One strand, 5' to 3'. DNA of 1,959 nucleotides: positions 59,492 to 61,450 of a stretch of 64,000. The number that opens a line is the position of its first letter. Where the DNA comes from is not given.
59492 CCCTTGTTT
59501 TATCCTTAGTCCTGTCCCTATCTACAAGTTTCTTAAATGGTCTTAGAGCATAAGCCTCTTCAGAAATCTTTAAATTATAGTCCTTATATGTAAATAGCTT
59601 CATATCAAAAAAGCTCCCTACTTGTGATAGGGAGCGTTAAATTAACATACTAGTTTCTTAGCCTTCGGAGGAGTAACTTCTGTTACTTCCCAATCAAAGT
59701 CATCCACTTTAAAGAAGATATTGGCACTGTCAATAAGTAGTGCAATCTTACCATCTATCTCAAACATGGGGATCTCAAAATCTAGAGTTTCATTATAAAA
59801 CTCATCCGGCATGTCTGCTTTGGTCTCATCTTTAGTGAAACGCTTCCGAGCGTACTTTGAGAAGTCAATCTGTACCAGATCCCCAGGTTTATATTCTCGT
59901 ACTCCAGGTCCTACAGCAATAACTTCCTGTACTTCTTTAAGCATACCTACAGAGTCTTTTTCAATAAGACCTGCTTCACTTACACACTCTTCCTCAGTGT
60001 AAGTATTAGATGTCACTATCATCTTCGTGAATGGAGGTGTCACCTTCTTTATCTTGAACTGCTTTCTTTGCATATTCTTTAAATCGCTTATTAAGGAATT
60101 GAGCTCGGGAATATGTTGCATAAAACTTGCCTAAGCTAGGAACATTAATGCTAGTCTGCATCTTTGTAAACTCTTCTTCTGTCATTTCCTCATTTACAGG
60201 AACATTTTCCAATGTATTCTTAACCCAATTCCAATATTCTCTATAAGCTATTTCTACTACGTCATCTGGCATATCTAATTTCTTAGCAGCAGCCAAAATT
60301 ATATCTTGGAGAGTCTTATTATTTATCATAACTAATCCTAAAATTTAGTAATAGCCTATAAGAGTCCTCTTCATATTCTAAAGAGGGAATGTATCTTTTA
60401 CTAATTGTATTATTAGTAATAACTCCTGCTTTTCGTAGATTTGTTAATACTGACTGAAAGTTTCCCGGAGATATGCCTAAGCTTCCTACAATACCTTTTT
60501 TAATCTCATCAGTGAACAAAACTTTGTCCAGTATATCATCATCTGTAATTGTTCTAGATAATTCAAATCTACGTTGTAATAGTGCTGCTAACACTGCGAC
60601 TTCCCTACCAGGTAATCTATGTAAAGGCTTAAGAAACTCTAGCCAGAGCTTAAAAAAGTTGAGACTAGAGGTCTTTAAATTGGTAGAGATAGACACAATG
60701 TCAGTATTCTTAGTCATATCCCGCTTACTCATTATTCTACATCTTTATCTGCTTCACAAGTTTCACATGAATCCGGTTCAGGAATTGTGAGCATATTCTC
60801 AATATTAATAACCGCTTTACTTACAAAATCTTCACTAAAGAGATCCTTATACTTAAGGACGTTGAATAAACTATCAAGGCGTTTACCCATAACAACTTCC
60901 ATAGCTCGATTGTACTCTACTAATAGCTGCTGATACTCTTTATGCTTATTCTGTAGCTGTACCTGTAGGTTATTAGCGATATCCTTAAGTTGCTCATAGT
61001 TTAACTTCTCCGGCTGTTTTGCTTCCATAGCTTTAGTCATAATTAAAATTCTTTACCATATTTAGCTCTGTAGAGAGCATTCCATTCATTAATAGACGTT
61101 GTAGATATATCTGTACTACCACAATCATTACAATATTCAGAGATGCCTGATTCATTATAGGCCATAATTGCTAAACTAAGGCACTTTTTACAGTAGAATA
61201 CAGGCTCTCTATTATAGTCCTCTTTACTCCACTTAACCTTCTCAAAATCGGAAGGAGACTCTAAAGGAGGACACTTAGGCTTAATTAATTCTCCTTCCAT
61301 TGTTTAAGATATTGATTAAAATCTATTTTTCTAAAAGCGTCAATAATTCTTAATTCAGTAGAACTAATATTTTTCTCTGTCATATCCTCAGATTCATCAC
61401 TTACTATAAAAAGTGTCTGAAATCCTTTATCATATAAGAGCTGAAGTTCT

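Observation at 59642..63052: Phage appears to encode both a GroEL-like and a GroES-like protein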

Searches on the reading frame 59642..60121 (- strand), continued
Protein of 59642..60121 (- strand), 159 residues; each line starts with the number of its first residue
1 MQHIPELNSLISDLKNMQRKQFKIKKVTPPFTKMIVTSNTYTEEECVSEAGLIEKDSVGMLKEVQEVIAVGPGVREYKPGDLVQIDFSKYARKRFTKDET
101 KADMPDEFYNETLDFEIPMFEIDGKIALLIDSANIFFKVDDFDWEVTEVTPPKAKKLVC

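Call 24: search_solved_structures(query=A2, max_evalue=1, show_alignments=3)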
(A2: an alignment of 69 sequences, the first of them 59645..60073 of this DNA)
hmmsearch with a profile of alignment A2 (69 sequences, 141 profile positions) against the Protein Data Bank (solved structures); distinct sequences matched with E-value up to 1: 25.
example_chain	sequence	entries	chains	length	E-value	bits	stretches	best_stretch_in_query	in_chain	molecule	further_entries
9o0h_B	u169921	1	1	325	0.013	18.2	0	96-116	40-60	Transcription factor ETV6,Non-receptor tyrosine-protein kinase TNK1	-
5l0p_A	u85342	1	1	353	0.018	17.8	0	96-116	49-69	Transcription factor ETV6, Transcription factor ETV6, Transcription factor ETV6, Ferric up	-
7n2b_A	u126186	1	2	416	0.032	17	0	96-116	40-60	Transcription factor ETV6,Transcription factor ETV6,Transcription factor ETV6,3TEL-rigid-D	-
9e4q_A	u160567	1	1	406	0.034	16.9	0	96-116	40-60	Transcription factor ETV6,DARPin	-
5dp2_A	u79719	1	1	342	0.052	16.3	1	26-65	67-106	CurF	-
1g31_A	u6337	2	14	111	0.09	15.5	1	22-65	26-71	GP31 | CAPSID ASSEMBLY PROTEIN GP31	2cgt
5vm2_A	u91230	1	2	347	0.11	15.2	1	45-67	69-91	Alcohol dehydrogenase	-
3m6i_A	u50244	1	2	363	0.19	14.5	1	44-68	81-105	L-arabinitol 4-dehydrogenase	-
9kva_A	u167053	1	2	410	0.24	14.1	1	47-95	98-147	Putative crotonyl-CoA reductase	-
6ie0_A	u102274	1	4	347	0.3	13.8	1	46-75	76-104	(R,R)-butanediol dehydrogenase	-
3fpc_A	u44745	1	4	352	0.36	13.6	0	44-65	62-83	NADP-dependent alcohol dehydrogenase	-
6mrc_V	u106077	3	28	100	0.36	13.6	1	5-55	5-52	10 kDa heat shock protein, mitochondrial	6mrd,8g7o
13kk_F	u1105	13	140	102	0.38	13.5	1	5-55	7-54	10 kDa heat shock protein, mitochondrial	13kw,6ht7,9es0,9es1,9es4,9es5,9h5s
8g7n_O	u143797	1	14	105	0.41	13.4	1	5-55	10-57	10 kDa heat shock protein, mitochondrial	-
8wuc_a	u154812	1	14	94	0.45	13.3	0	8-53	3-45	Co-chaperonin GroES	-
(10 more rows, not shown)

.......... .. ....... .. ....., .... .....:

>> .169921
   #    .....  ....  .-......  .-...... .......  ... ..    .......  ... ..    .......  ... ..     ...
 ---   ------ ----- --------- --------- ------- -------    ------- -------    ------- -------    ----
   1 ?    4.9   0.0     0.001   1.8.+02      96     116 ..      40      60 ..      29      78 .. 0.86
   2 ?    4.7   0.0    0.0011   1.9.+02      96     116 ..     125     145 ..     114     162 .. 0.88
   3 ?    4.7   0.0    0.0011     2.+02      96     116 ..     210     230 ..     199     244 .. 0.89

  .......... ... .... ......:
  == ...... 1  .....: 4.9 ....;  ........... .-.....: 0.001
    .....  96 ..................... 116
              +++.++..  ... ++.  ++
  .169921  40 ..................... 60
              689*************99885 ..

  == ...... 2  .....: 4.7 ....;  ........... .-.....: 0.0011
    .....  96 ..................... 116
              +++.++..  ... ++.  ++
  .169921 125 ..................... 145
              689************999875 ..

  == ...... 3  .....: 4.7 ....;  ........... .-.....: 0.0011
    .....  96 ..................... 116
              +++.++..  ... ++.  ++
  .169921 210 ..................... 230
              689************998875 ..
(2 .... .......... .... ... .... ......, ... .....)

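Call 29: predict_structure(alignment_id=A2)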
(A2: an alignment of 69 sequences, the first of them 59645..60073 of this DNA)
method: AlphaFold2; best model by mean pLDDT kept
length: 143 residues; sequences in the alignment: 69
mean_pLDDT: 80.3   pTM: 0.59
mean pLDDT of the five models: 80.3, 76.1, 74.1, 62.6, 53.8
residues with pLDDT >= 90: 36; 70-90: 74; 50-70: 32; < 50: 1
segments of 3 or more residues with pLDDT < 50: none
pLDDT, mean of each block of 10 residues (from residue 1): 81 87 88 81 89 78 89 79 61 70 90 87 87 63 51
secondary structure, 60 per line:
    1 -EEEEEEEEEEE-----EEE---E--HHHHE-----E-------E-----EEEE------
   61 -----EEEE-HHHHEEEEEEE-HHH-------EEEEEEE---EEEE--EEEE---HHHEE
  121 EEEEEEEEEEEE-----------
elements in order: E2-12 E18-20 H27-30 E51-54 E66-69 H71-74 E75-81 E93-99 E103-106 E109-112 E119-132

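Call 36: fold_search(model_id=the predicted structure, library=pdb)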
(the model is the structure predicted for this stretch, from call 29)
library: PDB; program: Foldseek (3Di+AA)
matches with E <= 10: 11; with E <= 0.001: 0
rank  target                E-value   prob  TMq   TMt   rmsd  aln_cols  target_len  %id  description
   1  4pj1_Z                8.7e-01  0.41  0.27  0.34  14.4       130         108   17  Crystal structure of the human mitochondrial chaperonin symmetrical 'football' complex (released 2015-04-29)
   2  7v4t_B                1.7e+00  0.02  0.09  0.04  24.1       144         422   12  Cryo-EM structure of Alphavirus M1 (released 2022-08-17)
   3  4pj1_1                2.4e+00  0.18  0.24  0.33  13.5       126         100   17  Crystal structure of the human mitochondrial chaperonin symmetrical 'football' complex (released 2015-04-29)
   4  4pj1_U                4.4e+00  0.07  0.20  0.27  15.6       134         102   18  Crystal structure of the human mitochondrial chaperonin symmetrical 'football' complex (released 2015-04-29)
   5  5wc3_0                7.6e+00  0.04  0.16  0.16   8.3        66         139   12  SpoIIIAG (released 2017-08-16)
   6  7rtr_D                8.0e+00  0.01  0.10  0.08  15.1        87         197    8  YLQ-SG3 TCR in complex with SARS-CoV-2 Spike-derived peptide S269-277 (YLQPRTFLL) presented by HLA-A*02:01 (released 2021-10-13)
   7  7bzw_1                8.9e+00  0.02  0.12  0.15  18.4       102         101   11  Structure of Hsp21 (released 2021-04-28)
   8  9aug_A                8.9e+00  0.01  0.10  0.04  24.6       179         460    7  Cryo-EM structure of CH848.d949.10.17.GS-DH270.UCA3.G57R (released 2025-02-05)
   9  6xqq_A                9.4e+00  0.02  0.10  0.08  11.1        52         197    6  Structure of human D462-E4 TCR (released 2020-08-19)
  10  9a67_A                9.9e+00  0.01  0.11  0.03  35.3       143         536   14  Integrative model of FLIF-YLXF by crosslinking MS and deep learning (released 2024-09-18)
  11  7fff_J                9.9e+00  0.00  0.10  0.04  27.9       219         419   10  Structure of Venezuelan equine encephalitis virus with the receptor LDLRAD3 (released 2021-10-20)

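Call 43: search_protein_families(library=phrogs, proteins=[L002:5989-6399:+], max_evalue=0.01)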
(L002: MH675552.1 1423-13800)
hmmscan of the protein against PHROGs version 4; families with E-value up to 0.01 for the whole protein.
L002:5989-6399:+ (136 aa): 2 families
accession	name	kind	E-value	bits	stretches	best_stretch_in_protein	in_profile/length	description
phrog_3188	-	other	1.6e-05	25.6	1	8-68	3-70/96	co-chaperonin GroES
phrog_931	-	head and packaging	0.0012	19.6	1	6-72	4-75/109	head morphogenesis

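Call 53: fold_search(model_id=the predicted structure, library=viral)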
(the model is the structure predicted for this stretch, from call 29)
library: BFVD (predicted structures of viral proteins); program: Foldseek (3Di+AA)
matches with E <= 10: 45; with E <= 0.001: 2
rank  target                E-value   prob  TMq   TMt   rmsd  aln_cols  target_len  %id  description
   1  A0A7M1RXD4            3.7e-13  1.00  0.50  0.55  14.1       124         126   85  Uncharacterized protein [uncultured phage cr108_1]
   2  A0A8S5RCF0            9.7e-06  1.00  0.34  0.34  15.2       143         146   28  Co-chaperonin [virus sp. ctPYc18]
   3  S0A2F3                1.3e-02  1.00  0.31  0.34  13.4       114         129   26  Uncharacterized protein [Cellulophaga phage phi14:2]
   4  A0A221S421            2.1e-01  0.47  0.19  0.31  15.7       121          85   18  Co-chaperonin GroES [uncultured virus]
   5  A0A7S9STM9            3.6e-01  0.80  0.27  0.39  14.3       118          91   14  Co-chaperonin GroES [Virus NIOZ-UU157]
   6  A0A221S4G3            7.2e-01  0.33  0.25  0.34  19.0       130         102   18  Co-chaperonin GroES [uncultured virus]
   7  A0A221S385            8.0e-01  0.38  0.22  0.33  15.3       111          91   21  Co-chaperonin GroES [uncultured virus]
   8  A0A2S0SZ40            1.1e+00  0.04  0.12  0.08  16.0        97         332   18  V [Murine adenovirus 2]
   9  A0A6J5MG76            1.5e+00  0.23  0.23  0.32  12.6       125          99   19  GroS Co-chaperonin GroES (HSP10) [uncultured Caudovirales phage]
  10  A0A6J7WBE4            1.5e+00  0.21  0.21  0.36  15.5        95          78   16  Co-chaperonin GroES [uncultured Caudovirales phage]
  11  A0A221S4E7            2.2e+00  0.20  0.23  0.36  14.7       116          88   13  Co-chaperonin GroES [uncultured virus]
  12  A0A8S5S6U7            3.1e+00  0.04  0.11  0.07  11.7        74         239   14  Uncharacterized protein [Podoviridae sp. ctsUe5]
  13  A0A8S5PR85            3.9e+00  0.02  0.09  0.05  13.5        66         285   12  Transmembrane protein [Myoviridae sp. ctLjW1]
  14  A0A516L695            4.5e+00  0.03  0.10  0.18  14.2        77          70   16  (no name in the UniProt tables at hand)
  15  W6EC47                4.8e+00  0.04  0.15  0.16  16.1       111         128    7  Uncharacterized protein [Rhizobium phage vB_RglS_P106B]
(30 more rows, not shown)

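Call 89: search_dna_similar(query=P0015, collection=phages, mode=protein, max_rows=30, max_evalue=0.001, rows=spread)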
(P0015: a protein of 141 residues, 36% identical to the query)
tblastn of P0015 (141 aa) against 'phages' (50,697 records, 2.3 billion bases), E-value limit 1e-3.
Records with a match: 52; places in all: 52; records where one place covers at least 80% of the query: 48.
Best place of each record, by identity: 95-99% 2; 60-80% 3; <60% 47.
By first word of the organism name: Bacteroides 30; uncultured 16; IAS 2; bajarodcaudo 1; Kehishuvirus 1; Kolpuevirus 1; Dulem 1.
By host as written in the record: Bacteroides intestinalis DSM 108646 25; - 17; Bacteroides cellulosilyticus 2; Homo sapiens 2; Bacteroides intestinalis APC919/174 2; Bacteroides thetaiotaomicron VPI-5484 2; Bacteroides thetaiotaomicron VPI-5486 1; Varecia variegata 1.
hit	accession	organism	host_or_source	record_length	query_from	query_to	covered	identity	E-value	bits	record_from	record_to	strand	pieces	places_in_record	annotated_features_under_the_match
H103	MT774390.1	uncultured phage cr85_1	human feces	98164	1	141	100%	98.6%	3e-88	285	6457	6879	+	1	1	putative 10kDa chaperonin | protein HU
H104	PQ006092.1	bajarodcaudo virus 1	Chaetodipus spinatus feces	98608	1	141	100%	75.2%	1e-69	232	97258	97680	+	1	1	hypothetical protein (x2)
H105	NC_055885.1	uncultured phage cr128_1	human feces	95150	1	140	99%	70.7%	1e-65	220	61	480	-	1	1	putative 10kDa chaperonin | protein HU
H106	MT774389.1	uncultured phage cr116_1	human feces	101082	1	141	100%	47.6%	4e-29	116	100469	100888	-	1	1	putative 10kDa chaperonin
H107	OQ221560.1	Bacteroides phage PhiCrAssBcn25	Bacteroides intestinalis DSM 108646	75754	4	130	90%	51.9%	2e-38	142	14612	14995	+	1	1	putative 10kDa chaperonin | protein HU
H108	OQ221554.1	Bacteroides phage PhiCrAssBcn19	Bacteroides intestinalis DSM 108646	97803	4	130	90%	51.9%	2e-38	142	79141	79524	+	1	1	putative 10kDa chaperonin | protein HU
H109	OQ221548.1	Bacteroides phage PhiCrAssBcn13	Bacteroides intestinalis DSM 108646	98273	4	130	90%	51.9%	2e-38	142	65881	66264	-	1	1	putative 10kDa chaperonin | protein HU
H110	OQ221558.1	Bacteroides phage PhiCrAssBcn23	Bacteroides intestinalis DSM 108646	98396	4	130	90%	51.9%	2e-38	142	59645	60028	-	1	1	putative 10kDa chaperonin | protein HU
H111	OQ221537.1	Bacteroides phage PhiCrAssBcn2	Bacteroides intestinalis DSM 108646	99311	4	130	90%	51.9%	2e-38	142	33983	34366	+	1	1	putative 10kDa chaperonin | protein HU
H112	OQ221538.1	Bacteroides phage PhiCrAssBcn3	Bacteroides intestinalis DSM 108646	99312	4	130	90%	51.9%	2e-38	142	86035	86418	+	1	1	putative 10kDa chaperonin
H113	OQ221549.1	Bacteroides phage PhiCrAssBcn14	Bacteroides intestinalis DSM 108646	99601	4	130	90%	51.9%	2e-38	142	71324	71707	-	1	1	putative 10kDa chaperonin | protein HU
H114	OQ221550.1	Bacteroides phage PhiCrAssBcn15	Bacteroides intestinalis DSM 108646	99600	4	130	90%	51.9%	2e-38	142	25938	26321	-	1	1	putative 10kDa chaperonin | protein HU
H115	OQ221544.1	Bacteroides phage PhiCrAssBcn9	Bacteroides intestinalis DSM 108646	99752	4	130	90%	51.9%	2e-38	142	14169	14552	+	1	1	putative 10kDa chaperonin | protein HU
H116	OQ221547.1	Bacteroides phage PhiCrAssBcn12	Bacteroides intestinalis DSM 108646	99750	4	130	90%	51.9%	2e-38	142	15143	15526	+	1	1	putative 10kDa chaperonin | protein HU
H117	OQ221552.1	Bacteroides phage PhiCrAssBcn17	Bacteroides intestinalis DSM 108646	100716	4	130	90%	51.9%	2e-38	142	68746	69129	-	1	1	hypothetical protein | protein HU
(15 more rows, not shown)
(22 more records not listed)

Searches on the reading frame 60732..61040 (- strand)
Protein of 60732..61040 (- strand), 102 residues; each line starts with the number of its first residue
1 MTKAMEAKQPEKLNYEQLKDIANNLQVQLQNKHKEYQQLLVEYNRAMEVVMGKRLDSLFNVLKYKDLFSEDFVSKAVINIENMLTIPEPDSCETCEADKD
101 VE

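Call 3: search_protein_families(library=pfam, proteins=[window:60732-61040:-], max_evalue=1)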
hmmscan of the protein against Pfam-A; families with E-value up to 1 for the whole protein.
window:60732-61040:- (102 aa): 5 families
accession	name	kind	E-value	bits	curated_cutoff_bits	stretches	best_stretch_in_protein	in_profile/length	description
PF05769.16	SIKE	-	0.0019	18.6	24.3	1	24-75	73-124/180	SIKE family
PF05064.18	Nsp1_C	-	0.0098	16.2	24.1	1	5-39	6-39/114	Nsp1-like C-terminal region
PF19852.4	DUF6327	-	0.04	15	24.1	1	14-74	5-64/83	Family of unknown function (DUF6327)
PF13550.12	Phage-tail_3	-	0.063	13.6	23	1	8-46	52-90/164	Putative phage tail protein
PF06277.17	EutA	-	0.15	11.3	27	1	4-60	378-434/475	Ethanolamine utilisation protein EutA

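Call 4: search_protein_families(library=phrogs, proteins=[window:60732-61040:-], max_evalue=0.01)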
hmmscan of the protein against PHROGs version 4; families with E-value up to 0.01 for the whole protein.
window:60732-61040:- (102 aa): 0 families

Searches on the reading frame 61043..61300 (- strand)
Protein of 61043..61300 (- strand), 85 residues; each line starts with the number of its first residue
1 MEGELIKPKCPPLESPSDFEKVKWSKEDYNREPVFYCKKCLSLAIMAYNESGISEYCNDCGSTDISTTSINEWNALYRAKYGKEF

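Call 3: search_protein_families(library=pfam, proteins=[window:61043-61300:-], max_evalue=1)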
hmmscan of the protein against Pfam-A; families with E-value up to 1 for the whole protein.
window:61043-61300:- (85 aa): 4 families
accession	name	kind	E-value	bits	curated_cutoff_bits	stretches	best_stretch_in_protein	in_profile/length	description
PF03117.19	Herpes_UL49_1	-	0.013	15.3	25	1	19-73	120-173/245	UL49 family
PF02718.19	Herpes_UL31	-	0.02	14.3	25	1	38-76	67-104/254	Herpesvirus UL31-like protein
PF09814.14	HECT_2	-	0.038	13.3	22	1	20-42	99-121/369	HECT-like Ubiquitin-conjugating enzyme (E2)-binding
PF01155.25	HypA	-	0.18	12.3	28.9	1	32-72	68-104/112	Hydrogenase/urease nickel incorporation, metallochaperone, hypA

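Call 4: search_protein_families(library=phrogs, proteins=[window:61043-61300:-], max_evalue=0.01)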
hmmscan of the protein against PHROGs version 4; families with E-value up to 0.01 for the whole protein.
window:61043-61300:- (85 aa): 1 family
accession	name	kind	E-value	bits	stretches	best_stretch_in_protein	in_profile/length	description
phrog_15191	-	unknown function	0.0026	18.2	0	57-67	35-45/51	-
